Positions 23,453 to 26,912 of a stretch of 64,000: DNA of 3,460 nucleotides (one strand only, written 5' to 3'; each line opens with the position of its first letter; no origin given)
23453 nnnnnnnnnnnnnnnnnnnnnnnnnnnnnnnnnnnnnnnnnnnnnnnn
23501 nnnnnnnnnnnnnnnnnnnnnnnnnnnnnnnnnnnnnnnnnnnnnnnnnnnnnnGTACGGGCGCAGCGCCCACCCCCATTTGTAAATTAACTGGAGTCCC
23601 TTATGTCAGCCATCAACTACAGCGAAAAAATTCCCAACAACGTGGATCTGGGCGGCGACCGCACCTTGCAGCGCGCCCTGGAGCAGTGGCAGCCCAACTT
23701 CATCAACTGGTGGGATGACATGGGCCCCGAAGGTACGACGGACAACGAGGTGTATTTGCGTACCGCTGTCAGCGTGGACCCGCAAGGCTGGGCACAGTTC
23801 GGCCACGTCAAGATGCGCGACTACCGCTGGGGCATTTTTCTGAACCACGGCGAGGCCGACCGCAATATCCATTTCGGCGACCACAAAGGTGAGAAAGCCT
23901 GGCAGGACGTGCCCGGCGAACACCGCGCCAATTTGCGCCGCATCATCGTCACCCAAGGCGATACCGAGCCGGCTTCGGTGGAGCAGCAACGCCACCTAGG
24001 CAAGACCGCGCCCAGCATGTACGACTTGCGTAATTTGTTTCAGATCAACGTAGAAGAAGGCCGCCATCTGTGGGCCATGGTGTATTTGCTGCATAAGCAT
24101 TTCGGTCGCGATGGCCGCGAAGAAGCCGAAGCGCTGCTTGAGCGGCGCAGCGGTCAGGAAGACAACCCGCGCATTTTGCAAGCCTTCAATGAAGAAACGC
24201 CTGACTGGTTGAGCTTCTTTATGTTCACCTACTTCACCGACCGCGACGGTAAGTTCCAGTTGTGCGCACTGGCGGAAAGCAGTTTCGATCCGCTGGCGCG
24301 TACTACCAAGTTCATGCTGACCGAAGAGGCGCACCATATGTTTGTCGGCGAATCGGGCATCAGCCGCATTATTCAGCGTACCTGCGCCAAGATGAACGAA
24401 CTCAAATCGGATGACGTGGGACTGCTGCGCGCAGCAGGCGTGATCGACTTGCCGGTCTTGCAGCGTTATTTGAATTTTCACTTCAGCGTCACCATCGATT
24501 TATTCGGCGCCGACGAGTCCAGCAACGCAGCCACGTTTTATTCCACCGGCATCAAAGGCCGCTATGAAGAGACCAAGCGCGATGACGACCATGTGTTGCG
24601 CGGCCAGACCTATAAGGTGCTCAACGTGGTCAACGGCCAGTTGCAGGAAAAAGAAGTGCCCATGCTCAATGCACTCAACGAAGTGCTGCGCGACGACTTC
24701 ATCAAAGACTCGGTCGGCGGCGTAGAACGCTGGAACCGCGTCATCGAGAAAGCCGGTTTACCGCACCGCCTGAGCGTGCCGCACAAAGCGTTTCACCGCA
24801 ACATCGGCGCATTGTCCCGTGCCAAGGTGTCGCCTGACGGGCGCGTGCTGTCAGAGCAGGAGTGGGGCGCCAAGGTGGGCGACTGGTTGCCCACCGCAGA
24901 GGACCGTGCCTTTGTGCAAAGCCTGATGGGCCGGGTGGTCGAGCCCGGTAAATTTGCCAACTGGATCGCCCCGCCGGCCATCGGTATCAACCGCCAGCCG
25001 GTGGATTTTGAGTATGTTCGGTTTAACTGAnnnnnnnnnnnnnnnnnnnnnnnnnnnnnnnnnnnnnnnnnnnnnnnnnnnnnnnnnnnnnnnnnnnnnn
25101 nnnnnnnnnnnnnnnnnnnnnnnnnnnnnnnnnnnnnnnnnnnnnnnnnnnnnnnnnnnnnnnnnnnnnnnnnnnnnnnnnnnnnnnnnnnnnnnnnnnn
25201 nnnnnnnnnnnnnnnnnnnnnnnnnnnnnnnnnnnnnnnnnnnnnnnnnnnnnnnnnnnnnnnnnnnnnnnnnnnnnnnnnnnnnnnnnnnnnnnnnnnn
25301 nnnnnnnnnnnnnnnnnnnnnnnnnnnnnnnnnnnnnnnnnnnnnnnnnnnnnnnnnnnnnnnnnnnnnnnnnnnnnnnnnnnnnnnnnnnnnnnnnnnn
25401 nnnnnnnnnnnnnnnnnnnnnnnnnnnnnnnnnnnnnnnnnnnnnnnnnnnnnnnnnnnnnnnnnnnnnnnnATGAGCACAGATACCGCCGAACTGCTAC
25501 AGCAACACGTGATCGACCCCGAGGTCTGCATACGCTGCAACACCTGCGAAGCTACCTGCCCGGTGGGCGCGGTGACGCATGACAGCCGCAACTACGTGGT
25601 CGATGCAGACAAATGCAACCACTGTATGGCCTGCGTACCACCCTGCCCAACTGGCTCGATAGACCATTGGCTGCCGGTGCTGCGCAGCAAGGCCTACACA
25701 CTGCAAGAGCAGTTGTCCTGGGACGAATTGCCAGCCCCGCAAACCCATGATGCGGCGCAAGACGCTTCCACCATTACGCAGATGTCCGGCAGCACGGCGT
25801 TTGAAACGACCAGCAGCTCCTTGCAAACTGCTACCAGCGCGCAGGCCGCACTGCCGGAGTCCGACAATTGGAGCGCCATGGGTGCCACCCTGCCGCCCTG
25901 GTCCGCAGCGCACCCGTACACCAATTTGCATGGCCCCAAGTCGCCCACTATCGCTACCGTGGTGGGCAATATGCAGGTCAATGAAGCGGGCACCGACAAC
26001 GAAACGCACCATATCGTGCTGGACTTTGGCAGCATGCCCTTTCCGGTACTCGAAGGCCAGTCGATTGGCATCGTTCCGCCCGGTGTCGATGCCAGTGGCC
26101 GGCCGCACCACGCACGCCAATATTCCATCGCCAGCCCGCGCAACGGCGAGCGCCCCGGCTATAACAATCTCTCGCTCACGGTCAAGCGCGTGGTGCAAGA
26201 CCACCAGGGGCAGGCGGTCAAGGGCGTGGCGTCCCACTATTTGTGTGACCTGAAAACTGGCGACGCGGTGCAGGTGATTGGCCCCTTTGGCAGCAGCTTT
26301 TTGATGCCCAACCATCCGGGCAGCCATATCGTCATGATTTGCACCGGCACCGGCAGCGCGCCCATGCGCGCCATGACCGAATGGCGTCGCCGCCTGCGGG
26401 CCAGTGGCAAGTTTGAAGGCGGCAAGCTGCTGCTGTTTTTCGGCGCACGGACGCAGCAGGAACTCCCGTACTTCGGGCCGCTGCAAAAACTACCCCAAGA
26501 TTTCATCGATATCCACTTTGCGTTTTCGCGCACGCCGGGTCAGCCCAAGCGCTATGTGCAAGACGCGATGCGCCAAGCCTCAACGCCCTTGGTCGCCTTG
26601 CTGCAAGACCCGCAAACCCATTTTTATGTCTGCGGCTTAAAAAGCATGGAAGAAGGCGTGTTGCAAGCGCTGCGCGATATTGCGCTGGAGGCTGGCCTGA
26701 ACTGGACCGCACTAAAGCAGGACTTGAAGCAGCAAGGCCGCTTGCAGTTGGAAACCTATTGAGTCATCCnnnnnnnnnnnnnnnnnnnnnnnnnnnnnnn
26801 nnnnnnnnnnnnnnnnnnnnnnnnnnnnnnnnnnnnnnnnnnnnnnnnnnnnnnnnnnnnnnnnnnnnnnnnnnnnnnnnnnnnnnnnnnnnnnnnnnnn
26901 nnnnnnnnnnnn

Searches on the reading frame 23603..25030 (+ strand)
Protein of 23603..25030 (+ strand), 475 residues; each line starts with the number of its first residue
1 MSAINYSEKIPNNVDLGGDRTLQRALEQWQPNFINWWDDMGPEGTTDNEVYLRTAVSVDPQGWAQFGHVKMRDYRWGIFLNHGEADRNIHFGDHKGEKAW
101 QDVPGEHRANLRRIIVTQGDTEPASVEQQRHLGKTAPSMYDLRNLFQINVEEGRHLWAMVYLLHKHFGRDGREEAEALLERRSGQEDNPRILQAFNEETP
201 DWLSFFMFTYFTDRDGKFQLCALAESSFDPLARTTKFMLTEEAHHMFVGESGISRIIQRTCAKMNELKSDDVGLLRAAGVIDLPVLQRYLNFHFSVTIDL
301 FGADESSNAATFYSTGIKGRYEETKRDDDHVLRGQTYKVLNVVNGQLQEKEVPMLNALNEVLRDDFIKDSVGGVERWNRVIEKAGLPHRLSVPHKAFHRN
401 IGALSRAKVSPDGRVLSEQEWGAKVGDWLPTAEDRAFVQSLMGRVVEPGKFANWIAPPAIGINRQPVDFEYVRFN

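Call 40: search_protein_families(library=pfam, proteins=[window:23603-25030:+], max_evalue=0.000001)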
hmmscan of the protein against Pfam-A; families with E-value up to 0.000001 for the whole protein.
window:23603-25030:+ (475 aa): 1 family
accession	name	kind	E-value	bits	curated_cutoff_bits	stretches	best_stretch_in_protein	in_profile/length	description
PF05138.18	PaaA_PaaC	-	3.8e-07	30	28.5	1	101-262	8-165/263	Phenylacetic acid catabolic protein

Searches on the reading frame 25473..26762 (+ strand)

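Call 40: search_protein_families(library=pfam, proteins=[window:25473-26762:+], max_evalue=0.000001)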
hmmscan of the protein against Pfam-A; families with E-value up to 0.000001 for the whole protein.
window:25473-26762:+ (429 aa): 7 families
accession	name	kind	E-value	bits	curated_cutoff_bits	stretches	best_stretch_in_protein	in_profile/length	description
PF00175.26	NAD_binding_1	-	3.6e-13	50.6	22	1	288-396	1-107/109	Oxidoreductase NAD-binding domain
PF00037.32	Fer4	-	3.9e-12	45.9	21.1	0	13-35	2-24/24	4Fe-4S binding domain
PF12837.12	Fer4_6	-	4.6e-09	36.2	25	0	13-33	3-23/24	4Fe-4S binding domain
PF12797.12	Fer4_2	-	5.8e-08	32.6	24.5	0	42-60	4-22/22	4Fe-4S binding domain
PF12838.12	Fer4_7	-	1.3e-07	32.4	27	1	19-61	2-51/52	4Fe-4S dicluster domain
PF14697.11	Fer4_21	-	5e-07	30.2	35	1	13-62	2-56/59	4Fe-4S dicluster domain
PF13237.11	Fer4_10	-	7.5e-07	29.4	25.5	0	13-59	3-53/53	4Fe-4S dicluster domain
